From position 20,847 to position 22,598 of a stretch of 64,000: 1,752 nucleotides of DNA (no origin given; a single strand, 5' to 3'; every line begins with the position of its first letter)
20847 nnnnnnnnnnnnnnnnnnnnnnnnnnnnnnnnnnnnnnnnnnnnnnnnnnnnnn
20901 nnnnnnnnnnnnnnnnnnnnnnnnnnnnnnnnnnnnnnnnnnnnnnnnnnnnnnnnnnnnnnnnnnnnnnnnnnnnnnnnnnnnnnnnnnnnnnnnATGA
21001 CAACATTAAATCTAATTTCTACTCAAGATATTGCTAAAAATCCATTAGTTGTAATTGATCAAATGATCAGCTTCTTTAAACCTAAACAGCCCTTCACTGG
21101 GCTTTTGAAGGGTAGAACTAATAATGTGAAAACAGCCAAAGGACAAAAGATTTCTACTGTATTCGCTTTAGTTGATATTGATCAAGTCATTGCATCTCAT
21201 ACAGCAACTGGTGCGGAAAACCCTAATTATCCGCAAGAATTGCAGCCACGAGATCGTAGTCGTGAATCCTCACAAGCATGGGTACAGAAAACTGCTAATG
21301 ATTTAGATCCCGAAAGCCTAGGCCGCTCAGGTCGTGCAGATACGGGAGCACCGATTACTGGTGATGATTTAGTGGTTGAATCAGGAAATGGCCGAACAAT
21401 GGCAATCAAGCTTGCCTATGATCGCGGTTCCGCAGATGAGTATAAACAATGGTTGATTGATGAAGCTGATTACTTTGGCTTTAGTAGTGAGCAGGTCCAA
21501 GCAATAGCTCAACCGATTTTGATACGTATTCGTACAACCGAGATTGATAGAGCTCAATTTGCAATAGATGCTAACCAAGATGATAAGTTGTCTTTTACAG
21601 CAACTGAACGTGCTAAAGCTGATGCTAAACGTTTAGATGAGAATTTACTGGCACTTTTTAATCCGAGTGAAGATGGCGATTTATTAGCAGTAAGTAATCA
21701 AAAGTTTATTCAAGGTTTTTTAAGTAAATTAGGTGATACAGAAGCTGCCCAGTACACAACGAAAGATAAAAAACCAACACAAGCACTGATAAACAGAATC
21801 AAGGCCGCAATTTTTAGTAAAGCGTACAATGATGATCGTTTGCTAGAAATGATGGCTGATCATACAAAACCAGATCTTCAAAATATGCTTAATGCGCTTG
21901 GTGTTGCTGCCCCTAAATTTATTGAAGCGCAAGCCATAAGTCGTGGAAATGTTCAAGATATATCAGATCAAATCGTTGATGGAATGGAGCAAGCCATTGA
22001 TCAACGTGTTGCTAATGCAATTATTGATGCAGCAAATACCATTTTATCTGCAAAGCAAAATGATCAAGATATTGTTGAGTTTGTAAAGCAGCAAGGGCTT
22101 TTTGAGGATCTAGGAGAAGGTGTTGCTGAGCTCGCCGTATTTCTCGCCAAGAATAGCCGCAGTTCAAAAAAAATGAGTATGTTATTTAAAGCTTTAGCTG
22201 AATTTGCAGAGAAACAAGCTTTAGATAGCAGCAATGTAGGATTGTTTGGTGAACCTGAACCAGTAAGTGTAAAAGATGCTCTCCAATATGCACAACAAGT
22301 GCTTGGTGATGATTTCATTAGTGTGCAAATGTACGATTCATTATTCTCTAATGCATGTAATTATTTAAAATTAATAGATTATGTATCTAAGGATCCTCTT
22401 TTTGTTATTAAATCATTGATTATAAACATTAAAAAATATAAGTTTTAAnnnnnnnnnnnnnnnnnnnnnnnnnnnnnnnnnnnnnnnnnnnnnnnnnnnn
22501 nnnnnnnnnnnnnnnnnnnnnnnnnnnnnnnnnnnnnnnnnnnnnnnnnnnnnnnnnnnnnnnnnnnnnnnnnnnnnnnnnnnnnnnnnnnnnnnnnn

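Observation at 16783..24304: Cargo cluster of unknown function between the tail-fibre and lysis genes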

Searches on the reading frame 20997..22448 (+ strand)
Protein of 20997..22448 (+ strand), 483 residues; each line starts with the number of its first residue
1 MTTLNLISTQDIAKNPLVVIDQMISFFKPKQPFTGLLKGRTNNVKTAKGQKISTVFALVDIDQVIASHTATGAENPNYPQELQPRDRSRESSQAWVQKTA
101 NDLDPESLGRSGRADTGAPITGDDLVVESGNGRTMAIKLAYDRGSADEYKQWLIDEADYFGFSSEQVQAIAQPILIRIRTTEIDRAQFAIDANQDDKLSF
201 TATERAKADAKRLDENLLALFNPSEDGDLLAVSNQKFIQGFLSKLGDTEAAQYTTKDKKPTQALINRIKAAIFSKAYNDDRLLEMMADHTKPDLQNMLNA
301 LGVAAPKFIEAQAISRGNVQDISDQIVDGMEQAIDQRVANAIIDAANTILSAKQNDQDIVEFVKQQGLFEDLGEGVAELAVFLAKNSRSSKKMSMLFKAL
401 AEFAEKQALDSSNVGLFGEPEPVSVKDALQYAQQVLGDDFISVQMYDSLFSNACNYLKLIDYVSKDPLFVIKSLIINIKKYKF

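Call 3: search_protein_families(library=pfam, proteins=[window:20997-22448:+], max_evalue=0.1)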
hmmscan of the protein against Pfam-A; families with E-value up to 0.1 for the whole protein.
window:20997-22448:+ (483 aa): 3 families
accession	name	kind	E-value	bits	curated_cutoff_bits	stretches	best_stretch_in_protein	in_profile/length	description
PF18763.7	ddrB-ParB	-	1.2e-35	122.7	27.6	1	48-179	2-120/121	ddrB-like ParB superfamily domain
PF07278.17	DUF1441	-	0.017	15.4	35.1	1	40-88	20-69/147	Protein of unknown function (DUF1441)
PF08453.16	Peptidase_M9_N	-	0.045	13.9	23.9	0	231-309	39-114/183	Peptidase family M9 N-terminal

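Call 4: search_protein_families(library=phrogs, proteins=[window:20997-22448:+], max_evalue=0.01)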
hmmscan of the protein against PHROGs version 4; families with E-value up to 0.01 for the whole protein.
window:20997-22448:+ (483 aa): 4 families
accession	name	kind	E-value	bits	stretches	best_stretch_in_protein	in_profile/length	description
phrog_5143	-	unknown function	7e-246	820.3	1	4-467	216-682/2204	-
phrog_2299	-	unknown function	1.2e-110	372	1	39-463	27-455/995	-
phrog_14693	-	unknown function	5.5e-68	230.6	1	135-403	1-271/326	-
phrog_14770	-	unknown function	1.3e-11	43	1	129-338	890-1097/3427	-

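Call 17: search_solved_structures(query=window:20997-22448:+, max_evalue=1)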
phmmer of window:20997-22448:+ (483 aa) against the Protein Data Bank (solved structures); distinct sequences matched with E-value up to 1: 5.
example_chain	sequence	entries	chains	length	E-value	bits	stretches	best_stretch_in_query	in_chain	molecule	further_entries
4xba_A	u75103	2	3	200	0.44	12.7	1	236-312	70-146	Aprataxin-like protein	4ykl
3sp4_A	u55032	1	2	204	0.46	12.6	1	236-312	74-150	Aprataxin-like protein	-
3spd_A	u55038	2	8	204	0.46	12.6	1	236-312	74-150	Aprataxin-like protein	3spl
3szq_A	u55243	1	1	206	0.46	12.6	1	236-312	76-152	Aprataxin-like protein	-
1zdr_A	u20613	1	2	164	0.55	12.3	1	108-184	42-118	dihydrofolate reductase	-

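Call 29: search_protein_families(library=padloc, proteins=[window:20997-22448:+], max_evalue=0.01)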
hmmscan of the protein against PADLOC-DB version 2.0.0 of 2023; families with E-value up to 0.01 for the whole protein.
window:20997-22448:+ (483 aa): 0 families

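Call 30: search_protein_families(library=ncbifam, proteins=[window:20997-22448:+], max_evalue=0.01)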
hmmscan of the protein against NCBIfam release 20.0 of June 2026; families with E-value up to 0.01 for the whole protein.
window:20997-22448:+ (483 aa): 1 family
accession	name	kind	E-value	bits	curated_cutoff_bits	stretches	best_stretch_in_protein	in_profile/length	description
NF011872.0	PRK15345.1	equivalog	0.0045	16.4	435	0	244-332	60-143/330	SepL/TyeA/HrpJ family type III secretion system protein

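Call 82: find_related_loci(query=A4, collection=genome_contigs, flank=7000)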
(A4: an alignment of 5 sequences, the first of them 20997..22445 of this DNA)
Query A4 (483 aa) in genome_contigs; peptide patterns used: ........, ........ (x = any residue, [..] = any of these).
199 stretches matched a pattern; 115 encode a relative of the query (tblastn E <= 1e-3); the best 80 are kept; 80 distinct loci.
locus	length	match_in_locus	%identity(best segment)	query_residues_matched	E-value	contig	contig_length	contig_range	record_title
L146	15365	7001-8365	98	1-455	0e+0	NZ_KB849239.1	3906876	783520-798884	Acinetobacter nosocomialis NIPH 2119 acLsg-supercont-complete, whole genome shotgun sequence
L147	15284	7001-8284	77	29-451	0e+0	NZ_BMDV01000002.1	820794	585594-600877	Acinetobacter modestus strain CCM 8639 sequence02, whole genome shotgun sequence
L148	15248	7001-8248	77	36-448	0e+0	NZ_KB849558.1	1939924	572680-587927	Acinetobacter venetianus RAG-1 = CIP 110063 acLse-supercont1.3, whole genome shotgun sequence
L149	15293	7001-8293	74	30-461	0e+0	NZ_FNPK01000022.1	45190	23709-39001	Acinetobacter kyonggiensis strain ANC 5109, whole genome shotgun sequence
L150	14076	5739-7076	72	4-448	0e+0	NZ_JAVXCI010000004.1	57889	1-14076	MAG: Acinetobacter sp. isolate CGS5Y2-bin70 NODE_404_length_57889_cov_11.879656, whole genome shotgun sequence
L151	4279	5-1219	78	51-452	0e+0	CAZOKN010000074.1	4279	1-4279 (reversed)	MAG TPA_asm: uncultured Rickettsiaceae bacterium isolate SRP286056_co1_34 genome assembly, contig: NODE_31611_length_427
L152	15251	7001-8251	78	34-447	0e+0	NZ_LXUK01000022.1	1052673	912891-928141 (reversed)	Acinetobacter sp. Ac_5812 contig_3, whole genome shotgun sequence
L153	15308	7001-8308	74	15-448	0e+0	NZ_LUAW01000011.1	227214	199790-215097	Acinetobacter pragensis strain ANC 4149 Contig19, whole genome shotgun sequence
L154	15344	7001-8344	67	7-449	0e+0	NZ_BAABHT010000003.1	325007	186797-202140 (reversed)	Acinetobacter puyangensis strain JCM 18011 sequence03, whole genome shotgun sequence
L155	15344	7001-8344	67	7-449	0e+0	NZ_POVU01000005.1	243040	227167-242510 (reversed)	Acinetobacter sp. MB5 NODE_5_length_243040_cov_56.5307, whole genome shotgun sequence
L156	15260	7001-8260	67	31-448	0e+0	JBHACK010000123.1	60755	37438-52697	MAG: Acinetobacter sp. isolate Meta-Z_MAG_32 Meta-Z__92096, whole genome shotgun sequence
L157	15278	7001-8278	65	25-449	0e+0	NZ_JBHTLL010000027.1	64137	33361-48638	Psychrobacter sanguinis strain CCUG 59771 GCM70027389_76, whole genome shotgun sequence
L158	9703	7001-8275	64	39-458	0e+0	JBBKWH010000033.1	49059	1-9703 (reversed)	MAG: Moraxellaceae bacterium isolate metabat_bins.306 k119_850620, whole genome shotgun sequence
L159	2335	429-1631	66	39-439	0e+0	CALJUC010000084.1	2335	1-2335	MAG TPA_asm: uncultured Moraxella sp. isolate SRR6231213_bin.3_CONCOCT_v1.1_MAG genome assembly, contig: ERZ650253.26094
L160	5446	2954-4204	62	39-450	4e-180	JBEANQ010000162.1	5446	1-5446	MAG: Pseudomonadota bacterium isolate marshallgulch_2019_sw_WHONDRS-S19S_0035_A_bin.6 scaffold_0001013, whole genome sho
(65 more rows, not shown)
